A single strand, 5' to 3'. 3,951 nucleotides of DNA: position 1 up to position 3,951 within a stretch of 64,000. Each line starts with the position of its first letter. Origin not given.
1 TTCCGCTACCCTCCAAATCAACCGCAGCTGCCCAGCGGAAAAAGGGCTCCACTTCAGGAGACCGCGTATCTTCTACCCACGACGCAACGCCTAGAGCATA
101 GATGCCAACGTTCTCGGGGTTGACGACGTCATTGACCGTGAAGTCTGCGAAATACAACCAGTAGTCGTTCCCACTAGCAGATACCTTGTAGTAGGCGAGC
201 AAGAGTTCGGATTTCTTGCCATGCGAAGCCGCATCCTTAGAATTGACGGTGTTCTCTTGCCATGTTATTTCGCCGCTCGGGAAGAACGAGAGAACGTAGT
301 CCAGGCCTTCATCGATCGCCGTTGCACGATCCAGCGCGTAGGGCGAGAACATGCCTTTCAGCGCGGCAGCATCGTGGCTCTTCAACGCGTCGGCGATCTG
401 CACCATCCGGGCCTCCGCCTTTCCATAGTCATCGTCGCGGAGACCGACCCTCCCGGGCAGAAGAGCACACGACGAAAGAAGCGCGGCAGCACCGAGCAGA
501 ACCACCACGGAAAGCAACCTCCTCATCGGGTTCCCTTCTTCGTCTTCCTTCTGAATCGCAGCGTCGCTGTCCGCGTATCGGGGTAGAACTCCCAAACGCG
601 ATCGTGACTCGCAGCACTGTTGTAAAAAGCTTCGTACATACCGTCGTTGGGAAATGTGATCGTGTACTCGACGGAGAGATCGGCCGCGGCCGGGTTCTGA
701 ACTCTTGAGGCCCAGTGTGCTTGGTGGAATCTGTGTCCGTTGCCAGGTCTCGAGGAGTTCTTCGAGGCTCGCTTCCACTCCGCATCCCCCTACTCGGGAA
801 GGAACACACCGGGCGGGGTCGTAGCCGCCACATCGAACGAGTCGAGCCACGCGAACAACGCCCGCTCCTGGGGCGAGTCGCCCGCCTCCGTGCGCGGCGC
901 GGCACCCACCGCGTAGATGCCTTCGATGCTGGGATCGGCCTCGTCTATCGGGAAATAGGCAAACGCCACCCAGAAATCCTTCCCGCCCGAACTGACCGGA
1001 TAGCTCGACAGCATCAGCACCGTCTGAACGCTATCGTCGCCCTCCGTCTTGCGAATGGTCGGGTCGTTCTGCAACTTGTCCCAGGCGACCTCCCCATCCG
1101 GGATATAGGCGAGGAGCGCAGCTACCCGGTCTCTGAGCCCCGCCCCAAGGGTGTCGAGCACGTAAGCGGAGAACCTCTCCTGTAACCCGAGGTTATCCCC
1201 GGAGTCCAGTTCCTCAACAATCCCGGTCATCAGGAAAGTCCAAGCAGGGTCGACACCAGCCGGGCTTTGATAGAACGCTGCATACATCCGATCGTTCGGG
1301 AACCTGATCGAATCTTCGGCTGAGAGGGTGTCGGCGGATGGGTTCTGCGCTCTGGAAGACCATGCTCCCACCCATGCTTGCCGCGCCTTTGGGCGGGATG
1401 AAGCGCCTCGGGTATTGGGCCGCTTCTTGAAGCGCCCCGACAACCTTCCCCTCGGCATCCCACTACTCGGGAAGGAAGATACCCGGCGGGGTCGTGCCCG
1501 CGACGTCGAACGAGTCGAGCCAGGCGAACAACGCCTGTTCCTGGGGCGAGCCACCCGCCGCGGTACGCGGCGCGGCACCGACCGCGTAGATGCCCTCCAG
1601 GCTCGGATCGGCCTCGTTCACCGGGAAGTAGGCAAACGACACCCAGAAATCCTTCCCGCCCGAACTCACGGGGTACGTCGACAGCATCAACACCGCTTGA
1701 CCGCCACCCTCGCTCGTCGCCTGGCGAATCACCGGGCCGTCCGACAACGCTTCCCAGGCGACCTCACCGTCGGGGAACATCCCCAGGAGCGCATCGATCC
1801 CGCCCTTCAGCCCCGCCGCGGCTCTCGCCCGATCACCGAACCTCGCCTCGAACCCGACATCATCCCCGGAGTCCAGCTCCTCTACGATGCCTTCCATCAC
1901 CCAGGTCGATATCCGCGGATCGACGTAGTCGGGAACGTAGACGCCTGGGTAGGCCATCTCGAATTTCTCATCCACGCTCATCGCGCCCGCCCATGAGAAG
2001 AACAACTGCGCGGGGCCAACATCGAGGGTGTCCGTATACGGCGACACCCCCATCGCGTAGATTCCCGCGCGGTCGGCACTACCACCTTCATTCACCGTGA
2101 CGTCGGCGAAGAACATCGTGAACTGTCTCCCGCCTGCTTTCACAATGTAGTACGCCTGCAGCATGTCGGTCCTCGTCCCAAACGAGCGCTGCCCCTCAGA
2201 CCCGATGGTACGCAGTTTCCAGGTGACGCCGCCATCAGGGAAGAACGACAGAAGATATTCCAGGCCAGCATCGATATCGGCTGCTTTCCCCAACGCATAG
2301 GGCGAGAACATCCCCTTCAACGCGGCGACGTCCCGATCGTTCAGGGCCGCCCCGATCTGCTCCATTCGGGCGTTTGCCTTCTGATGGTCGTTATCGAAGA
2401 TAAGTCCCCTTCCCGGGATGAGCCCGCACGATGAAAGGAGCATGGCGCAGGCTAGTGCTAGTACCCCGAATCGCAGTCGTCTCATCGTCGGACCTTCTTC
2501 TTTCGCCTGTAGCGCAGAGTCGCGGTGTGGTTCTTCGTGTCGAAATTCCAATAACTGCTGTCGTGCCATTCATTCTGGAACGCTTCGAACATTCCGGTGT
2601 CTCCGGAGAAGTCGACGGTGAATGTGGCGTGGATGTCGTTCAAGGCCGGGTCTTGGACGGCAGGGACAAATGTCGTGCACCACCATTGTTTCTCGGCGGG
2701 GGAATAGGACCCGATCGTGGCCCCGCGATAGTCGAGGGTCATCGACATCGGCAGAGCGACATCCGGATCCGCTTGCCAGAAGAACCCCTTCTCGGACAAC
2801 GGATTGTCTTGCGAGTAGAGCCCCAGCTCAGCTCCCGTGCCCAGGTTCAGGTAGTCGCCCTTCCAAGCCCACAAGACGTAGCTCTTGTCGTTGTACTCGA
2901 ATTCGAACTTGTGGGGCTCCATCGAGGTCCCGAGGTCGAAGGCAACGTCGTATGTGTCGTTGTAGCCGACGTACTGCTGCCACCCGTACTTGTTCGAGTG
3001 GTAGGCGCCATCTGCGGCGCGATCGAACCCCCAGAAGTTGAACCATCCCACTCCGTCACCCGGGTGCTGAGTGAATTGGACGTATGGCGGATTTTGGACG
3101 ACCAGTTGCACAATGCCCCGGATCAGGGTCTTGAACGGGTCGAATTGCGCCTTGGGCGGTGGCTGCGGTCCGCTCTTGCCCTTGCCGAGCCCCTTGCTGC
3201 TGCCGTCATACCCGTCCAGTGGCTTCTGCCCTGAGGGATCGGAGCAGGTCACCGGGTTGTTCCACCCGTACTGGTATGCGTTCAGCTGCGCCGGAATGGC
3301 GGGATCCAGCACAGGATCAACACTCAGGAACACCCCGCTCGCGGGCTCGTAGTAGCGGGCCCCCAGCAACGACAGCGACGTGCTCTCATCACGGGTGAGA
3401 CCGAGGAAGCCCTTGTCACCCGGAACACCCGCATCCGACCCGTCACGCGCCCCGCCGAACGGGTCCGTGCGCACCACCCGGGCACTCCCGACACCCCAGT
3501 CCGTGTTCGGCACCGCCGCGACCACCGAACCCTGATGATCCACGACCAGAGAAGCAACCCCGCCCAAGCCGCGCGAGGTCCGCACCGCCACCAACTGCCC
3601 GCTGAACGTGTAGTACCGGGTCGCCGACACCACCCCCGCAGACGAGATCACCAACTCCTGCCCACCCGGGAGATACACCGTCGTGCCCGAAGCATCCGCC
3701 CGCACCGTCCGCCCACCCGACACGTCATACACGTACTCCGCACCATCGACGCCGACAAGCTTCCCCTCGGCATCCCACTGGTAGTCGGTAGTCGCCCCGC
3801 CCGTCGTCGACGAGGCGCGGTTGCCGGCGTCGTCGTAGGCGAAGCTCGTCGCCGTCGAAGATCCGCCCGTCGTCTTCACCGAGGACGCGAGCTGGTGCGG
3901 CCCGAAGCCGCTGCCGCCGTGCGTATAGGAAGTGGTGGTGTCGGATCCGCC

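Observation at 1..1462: Array of decayed toxin-tail/immunity cassettes, each starting flush with the preceding stop codon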

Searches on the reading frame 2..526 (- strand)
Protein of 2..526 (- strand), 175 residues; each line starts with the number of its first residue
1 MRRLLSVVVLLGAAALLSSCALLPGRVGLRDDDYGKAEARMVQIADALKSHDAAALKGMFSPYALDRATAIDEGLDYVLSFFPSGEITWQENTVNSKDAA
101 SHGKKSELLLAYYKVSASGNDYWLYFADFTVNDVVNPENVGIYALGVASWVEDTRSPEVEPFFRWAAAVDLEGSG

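Call 9: search_protein_families(library=pfam, proteins=[window:2-526:-], max_evalue=0.1)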
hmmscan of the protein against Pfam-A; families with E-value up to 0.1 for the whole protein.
window:2-526:- (175 aa): 1 family
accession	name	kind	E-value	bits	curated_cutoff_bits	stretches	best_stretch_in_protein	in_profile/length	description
PF17117.11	DUF5104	-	5.1e-15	56.3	27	1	43-147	1-104/107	Domain of unknown function (DUF5104)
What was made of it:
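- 1..526 (-): Cassette B immN. This ATGA-coupled DUF5104 lipoprotein gene of 188 aa runs 41 nt past the window edge. It is followed off-window by a 1-nt frameshift and an immC copy (L001 12529..12983). Pfam DUF5104 5.1e-15 (call 9).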

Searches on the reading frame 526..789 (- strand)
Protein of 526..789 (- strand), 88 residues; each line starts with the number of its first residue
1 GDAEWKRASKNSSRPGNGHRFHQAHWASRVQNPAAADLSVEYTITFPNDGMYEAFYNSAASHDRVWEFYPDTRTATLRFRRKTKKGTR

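Call 9: search_protein_families(library=pfam, proteins=[window:526-789:-], max_evalue=0.1)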
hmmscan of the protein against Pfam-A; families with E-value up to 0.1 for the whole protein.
window:526-789:- (88 aa): 0 families

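Call 17: find_homologous_proteins(query=window:526-789:-, max_evalue=0.001)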
Query window:526-789:-: no candidate shares three 5-residue words with the query. No homologue found.
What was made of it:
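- Tried and rejected: It found no candidates (call 17).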

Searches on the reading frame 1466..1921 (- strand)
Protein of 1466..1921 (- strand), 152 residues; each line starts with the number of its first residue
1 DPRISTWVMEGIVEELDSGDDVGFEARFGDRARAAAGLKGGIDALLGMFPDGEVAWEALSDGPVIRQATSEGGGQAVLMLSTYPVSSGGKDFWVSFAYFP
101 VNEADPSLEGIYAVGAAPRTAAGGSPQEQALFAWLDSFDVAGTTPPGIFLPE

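Call 22: find_related_loci(query=A1, collection=genome_contigs, flank=10000)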
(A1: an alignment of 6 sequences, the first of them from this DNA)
Query A1 (152 aa) in genome_contigs; peptide patterns used: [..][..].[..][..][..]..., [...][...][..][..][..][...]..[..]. (x = any residue, [..] = any of these).
97 stretches matched a pattern; 1 encode a relative of the query (tblastn E <= 1e-3); 1 distinct loci.
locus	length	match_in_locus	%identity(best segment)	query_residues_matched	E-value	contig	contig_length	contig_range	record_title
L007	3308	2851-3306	31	1-152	4e-20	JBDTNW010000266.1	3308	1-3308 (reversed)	MAG: Pseudolysinimonas sp. isolate cluster3_bin.16 NODE_187930_length_3308_cov_6.025208, whole genome shotgun sequence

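Call 23: find_related_loci(query=A1, collection=metagenome_contigs, flank=6000)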
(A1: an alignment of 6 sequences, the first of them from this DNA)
Query A1 (152 aa) in metagenome_contigs; peptide patterns used: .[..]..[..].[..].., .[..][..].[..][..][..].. (x = any residue, [..] = any of these).
181 stretches matched a pattern; 16 encode a relative of the query (tblastn E <= 1e-3); 16 distinct loci.
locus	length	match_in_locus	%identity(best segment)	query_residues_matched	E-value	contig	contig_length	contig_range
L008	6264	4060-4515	56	2-152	8e-54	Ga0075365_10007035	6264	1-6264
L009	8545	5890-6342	51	4-152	3e-44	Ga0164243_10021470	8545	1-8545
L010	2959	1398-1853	47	4-152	7e-44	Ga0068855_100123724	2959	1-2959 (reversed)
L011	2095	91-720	48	3-152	2e-41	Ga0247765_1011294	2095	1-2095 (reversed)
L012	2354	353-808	46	3-152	2e-41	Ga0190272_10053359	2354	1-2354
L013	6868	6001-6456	47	3-152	9e-40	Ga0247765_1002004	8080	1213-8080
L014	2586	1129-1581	47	4-152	1e-39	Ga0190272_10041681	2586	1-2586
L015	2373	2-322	56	45-152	6e-36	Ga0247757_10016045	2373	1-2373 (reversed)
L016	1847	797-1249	38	3-152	5e-30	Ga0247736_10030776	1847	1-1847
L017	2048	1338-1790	38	3-152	2e-27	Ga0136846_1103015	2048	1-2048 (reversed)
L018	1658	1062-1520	38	1-152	8e-27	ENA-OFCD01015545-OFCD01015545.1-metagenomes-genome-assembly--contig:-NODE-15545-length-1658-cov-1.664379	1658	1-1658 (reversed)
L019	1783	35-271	52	74-152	2e-20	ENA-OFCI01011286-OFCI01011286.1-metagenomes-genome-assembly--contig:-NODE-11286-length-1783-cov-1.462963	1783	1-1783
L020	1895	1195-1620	35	12-152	4e-20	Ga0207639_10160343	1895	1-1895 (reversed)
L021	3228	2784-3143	36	31-151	7e-19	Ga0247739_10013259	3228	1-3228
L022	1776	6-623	31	9-152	3e-14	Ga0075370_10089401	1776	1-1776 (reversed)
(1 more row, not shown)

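Call 63: search_protein_families(library=pfam, proteins=[L009:3670-4248:+, L009:15-1286:+], max_evalue=0.01)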
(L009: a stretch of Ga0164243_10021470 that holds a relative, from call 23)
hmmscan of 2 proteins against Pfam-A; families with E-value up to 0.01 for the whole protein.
L009:3670-4248:+ (193 aa): 0 families

L009:15-1286:+ (424 aa): 5 families
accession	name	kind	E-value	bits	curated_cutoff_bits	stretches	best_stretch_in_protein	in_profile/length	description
PF07591.16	PT-HINT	-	3.6e-17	63.3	27.7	1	220-347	5-137/137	Pretoxin HINT domain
PF05203.21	Hom_end_hint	-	3.4e-08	34.2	32.1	1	211-240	2-31/228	Hom_end-associated Hint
PF01079.26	Hint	-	9.7e-06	25.8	29.7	1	210-260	13-61/213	Hint module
PF14623.11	Vint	-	0.0024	18.1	27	1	211-289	3-72/166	Hint-domain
PF13518.12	HTH_28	-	0.0037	17.8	25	1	354-384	13-43/52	Helix-turn-helix domain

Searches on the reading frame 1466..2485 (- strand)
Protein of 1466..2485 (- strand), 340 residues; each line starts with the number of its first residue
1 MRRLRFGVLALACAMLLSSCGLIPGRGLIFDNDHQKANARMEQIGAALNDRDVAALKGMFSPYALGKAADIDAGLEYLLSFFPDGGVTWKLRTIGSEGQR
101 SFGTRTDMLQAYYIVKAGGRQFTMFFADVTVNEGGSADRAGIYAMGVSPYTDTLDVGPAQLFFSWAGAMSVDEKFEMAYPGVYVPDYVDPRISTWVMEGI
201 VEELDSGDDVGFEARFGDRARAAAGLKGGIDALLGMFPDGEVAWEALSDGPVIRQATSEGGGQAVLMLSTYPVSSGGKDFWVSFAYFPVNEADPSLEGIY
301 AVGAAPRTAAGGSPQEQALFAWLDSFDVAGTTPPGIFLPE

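Call 9: search_protein_families(library=pfam, proteins=[window:1466-2485:-], max_evalue=0.1)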
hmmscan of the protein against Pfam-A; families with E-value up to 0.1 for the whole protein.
window:1466-2485:- (340 aa): 1 family
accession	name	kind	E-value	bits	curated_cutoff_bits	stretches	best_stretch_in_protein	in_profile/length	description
PF17117.11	DUF5104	-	7.1e-14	52.6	27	1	43-147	1-104/107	Domain of unknown function (DUF5104)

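Call 10: find_encoding_contigs(protein=window:1466-2485:-, flank=10000, max_places=6)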
Protein window:1466-2485:- (340 aa): 13 contigs read that carry it; 6 places shown.
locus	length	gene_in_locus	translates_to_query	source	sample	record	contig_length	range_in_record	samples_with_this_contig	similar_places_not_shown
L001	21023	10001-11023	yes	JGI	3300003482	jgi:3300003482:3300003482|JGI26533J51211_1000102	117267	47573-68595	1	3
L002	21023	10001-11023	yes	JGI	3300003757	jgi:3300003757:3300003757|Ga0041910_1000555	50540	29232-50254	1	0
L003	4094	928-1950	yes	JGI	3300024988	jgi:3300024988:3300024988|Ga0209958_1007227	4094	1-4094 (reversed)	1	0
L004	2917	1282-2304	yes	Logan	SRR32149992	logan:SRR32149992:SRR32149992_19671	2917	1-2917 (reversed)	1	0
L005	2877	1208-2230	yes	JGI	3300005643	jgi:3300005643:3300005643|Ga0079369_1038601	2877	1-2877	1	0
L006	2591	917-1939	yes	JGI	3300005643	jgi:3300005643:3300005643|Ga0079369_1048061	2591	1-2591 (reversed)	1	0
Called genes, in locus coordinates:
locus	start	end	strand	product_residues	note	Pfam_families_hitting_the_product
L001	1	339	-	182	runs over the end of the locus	PF03073:TspO_MBR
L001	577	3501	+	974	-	PF13385:Laminin_G_3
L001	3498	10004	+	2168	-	PF03534:SpvB (faint), PF05593:RHS_repeat (weak), PF25023:TEN_YD-shell, PF14751:DUF4474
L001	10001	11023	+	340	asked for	PF17117:DUF5104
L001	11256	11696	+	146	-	-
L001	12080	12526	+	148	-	PF17117:DUF5104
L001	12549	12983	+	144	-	-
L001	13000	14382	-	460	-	PF01266:DAO, PF01946:Thi4 (weak), PF07992:Pyr_redox_2 (faint), PF13450:NAD_binding_8 (weak)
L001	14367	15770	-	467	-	PF00202:Aminotran_3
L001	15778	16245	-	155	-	PF12840:HTH_20 (weak), PF13404:HTH_AsnC-type, PF13412:HTH_24, PF08279:HTH_11 (faint), PF22451:NirdL-like_HTH (faint), PF01037:AsnC_trans_reg, PF22482:AsnC_trans_reg_3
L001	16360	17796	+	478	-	PF00171:Aldedh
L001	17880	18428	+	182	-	-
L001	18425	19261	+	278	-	PF13672:PP2C_2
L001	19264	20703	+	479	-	PF00069:Pkinase, PF07714:PK_Tyr_Ser-Thr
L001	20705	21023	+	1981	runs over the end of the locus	PF17803:Cadherin_4 (weak), PF17892:Cadherin_5, PF17963:Big_9, PF00041:fn3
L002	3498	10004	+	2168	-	-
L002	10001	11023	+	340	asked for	PF17117:DUF5104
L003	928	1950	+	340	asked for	PF17117:DUF5104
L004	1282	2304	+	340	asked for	PF17117:DUF5104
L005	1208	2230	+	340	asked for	PF17117:DUF5104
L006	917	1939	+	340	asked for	PF17117:DUF5104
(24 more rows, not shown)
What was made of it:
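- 2482..8988 (-): Full-length rhs gene (2168 aa plus stop). It has an N-terminal signal-like sequence, an SpvB-like region, YD/RHS repeats and a C-terminal DUF4474 toxin domain. Gene call on the source contig (call 10).
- On Rhs / YD-repeat polymorphic toxin: TEN_YD-shell is listed for the gene on the source contig (call 10).
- Gene callers predict these three ORFs (call 10).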

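Call 16: find_related_loci(query=window:1466-2485:-, collection=genome_contigs, flank=10000)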
Query window:1466-2485:- (340 aa) in genome_contigs; peptide patterns used: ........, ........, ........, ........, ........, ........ (x = any residue, [..] = any of these).
34 stretches matched a pattern, but none encodes a relative of the query by tblastn (E <= 1e-3).
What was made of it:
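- Tried and rejected: The scans returned nothing and one 31%-identical Pseudolysinimonas MAG locus (calls 16, 22).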

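Call 18: find_homologous_proteins(query=L001:11960-12523:+, max_evalue=0.001)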
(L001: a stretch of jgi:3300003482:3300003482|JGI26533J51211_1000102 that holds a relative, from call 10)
Query L001:11960-12523:+ (188 aa): 74 proteins with E <= 0.001 among 1058 candidates.
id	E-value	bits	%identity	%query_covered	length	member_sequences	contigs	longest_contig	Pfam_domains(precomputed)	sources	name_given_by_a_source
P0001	1.2e-120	418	100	100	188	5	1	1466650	PF17117.12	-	-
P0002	1.0e-76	275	50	98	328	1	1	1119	PF17117.12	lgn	-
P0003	2.2e-69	251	46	98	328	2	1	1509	PF17117.12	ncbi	-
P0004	8.0e-61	223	60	84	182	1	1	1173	PF17117.12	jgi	jgi:hypothetical protein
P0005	2.0e-59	218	49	77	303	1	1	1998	PF17117.12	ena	-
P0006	2.6e-54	202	47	77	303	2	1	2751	PF17117.12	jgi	jgi:hypothetical protein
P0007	2.4e-51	192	44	77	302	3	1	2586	PF17117.12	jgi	-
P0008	1.0e-50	190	52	98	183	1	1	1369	PF17117.12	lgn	-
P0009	4.7e-49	184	53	98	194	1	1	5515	PF17117.12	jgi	jgi:hypothetical protein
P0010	1.7e-47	179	50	88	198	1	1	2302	PF17117.12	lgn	-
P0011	2.2e-47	179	52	98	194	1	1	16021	PF17117.12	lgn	-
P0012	1.3e-44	170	49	98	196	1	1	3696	PF17117.12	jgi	jgi:hypothetical protein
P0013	9.2e-44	167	46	98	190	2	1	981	PF17117.12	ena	-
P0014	1.1e-43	167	47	98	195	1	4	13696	PF17117.12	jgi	jgi:hypothetical protein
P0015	2.3e-43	166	50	97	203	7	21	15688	PF17117.12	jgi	jgi:hypothetical protein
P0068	1.5e-24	105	43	77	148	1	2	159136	PF17117.12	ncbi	ncbi:MAG: DUF5104 domain-containing protein [Galbitalea sp.]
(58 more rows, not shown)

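Call 19: find_encoding_contigs(protein=P0001, flank=3000, max_places=10)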
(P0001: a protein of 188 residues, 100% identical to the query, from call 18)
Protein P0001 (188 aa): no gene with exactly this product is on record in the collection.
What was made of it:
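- Tried and rejected: It is not on record, because gene callers used an internal start (call 19).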

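Call 35: search_solved_structures(query=window:1466-2485:-, max_evalue=1)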
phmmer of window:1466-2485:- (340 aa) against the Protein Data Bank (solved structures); distinct sequences matched with E-value up to 1: 1.
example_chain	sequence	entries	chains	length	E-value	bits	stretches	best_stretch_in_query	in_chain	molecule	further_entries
7e7l_A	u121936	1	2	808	0.0057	19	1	220-270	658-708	Hydroxyphenylacetic acid decarboxylase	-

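Call 44: find_encoding_contigs(protein=P0068, flank=8000, max_places=2)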
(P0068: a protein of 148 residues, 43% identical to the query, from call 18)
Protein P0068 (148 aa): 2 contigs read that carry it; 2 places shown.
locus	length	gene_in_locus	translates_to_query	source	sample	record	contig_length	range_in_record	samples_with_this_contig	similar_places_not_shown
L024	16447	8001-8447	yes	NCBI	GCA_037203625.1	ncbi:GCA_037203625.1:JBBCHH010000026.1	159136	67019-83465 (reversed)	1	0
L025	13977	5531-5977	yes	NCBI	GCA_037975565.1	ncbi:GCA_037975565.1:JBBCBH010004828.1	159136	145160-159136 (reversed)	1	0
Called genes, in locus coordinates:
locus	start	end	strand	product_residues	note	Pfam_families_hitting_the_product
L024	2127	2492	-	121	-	PF02233:PNTB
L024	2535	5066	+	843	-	PF05593:RHS_repeat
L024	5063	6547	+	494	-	PF25023:TEN_YD-shell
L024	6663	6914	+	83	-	-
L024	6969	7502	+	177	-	PF17117:DUF5104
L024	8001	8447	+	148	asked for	PF17117:DUF5104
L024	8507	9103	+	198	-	PF17117:DUF5104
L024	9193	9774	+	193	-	PF17117:DUF5104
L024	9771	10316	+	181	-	-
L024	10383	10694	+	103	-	PF01527:HTH_Tnp_1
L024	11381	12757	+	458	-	PF13384:HTH_23 (faint), PF13936:HTH_38, PF00665:rve (faint)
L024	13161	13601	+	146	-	-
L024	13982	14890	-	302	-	PF11999:Ice_binding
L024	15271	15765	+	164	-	-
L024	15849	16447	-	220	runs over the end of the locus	PF00857:Isochorismatase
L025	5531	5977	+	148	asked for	PF17117:DUF5104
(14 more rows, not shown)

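Call 45: find_encoding_contigs(protein=P0011, flank=8000, max_places=2)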
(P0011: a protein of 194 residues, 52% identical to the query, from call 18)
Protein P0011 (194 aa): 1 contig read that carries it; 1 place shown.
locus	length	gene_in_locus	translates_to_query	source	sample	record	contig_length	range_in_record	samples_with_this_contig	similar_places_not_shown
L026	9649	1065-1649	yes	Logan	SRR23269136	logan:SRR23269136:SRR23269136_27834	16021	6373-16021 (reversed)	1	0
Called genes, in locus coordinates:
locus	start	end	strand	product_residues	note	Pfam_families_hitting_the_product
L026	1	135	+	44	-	?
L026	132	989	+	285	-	PF00171:Aldedh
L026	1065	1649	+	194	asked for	PF17117:DUF5104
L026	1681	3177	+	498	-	PF17117:DUF5104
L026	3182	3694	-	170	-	PF00149:Metallophos (faint), PF12850:Metallophos_2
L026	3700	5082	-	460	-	PF00144:Beta-lactamase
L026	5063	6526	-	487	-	PF07690:MFS_1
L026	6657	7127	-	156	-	PF08327:AHSA1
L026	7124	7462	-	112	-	PF01022:HTH_5, PF12840:HTH_20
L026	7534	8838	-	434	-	PF01757:Acyl_transf_3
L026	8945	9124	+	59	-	PF04024:PspC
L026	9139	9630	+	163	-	-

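Call 63: search_protein_families(library=pfam, proteins=[L001:12549-12980:+], max_evalue=0.01)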
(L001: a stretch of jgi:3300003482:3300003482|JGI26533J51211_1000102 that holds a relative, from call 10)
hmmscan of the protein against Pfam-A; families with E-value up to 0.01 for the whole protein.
L001:12549-12980:+ (144 aa): 0 families

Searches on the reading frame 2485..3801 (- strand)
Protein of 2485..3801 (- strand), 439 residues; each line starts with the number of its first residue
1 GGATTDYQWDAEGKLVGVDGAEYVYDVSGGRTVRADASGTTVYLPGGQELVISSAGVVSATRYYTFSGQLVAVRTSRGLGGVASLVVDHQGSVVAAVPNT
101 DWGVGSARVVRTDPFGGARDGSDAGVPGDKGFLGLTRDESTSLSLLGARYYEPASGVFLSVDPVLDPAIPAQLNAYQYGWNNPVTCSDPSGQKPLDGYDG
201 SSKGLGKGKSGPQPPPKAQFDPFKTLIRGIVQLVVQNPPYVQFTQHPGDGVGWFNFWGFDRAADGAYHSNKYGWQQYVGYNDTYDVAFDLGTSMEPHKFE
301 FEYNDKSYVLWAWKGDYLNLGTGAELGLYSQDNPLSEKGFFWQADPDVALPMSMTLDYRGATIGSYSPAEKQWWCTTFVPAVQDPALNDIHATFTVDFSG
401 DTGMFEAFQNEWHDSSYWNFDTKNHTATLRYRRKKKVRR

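Call 9: search_protein_families(library=pfam, proteins=[window:2485-3801:-], max_evalue=0.1)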
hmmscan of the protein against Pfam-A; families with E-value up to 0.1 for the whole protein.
window:2485-3801:- (439 aa): 1 family
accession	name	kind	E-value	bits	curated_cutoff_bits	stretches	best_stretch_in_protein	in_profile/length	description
PF14751.11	DUF4474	-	6.9e-16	58.8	23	1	266-421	18-173/240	Domain of unknown function (DUF4474)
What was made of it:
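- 2485..3234 (-): DUF4474 toxin domain of the active Rhs (250 aa). Pfam 6.9e-16 (call 9).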
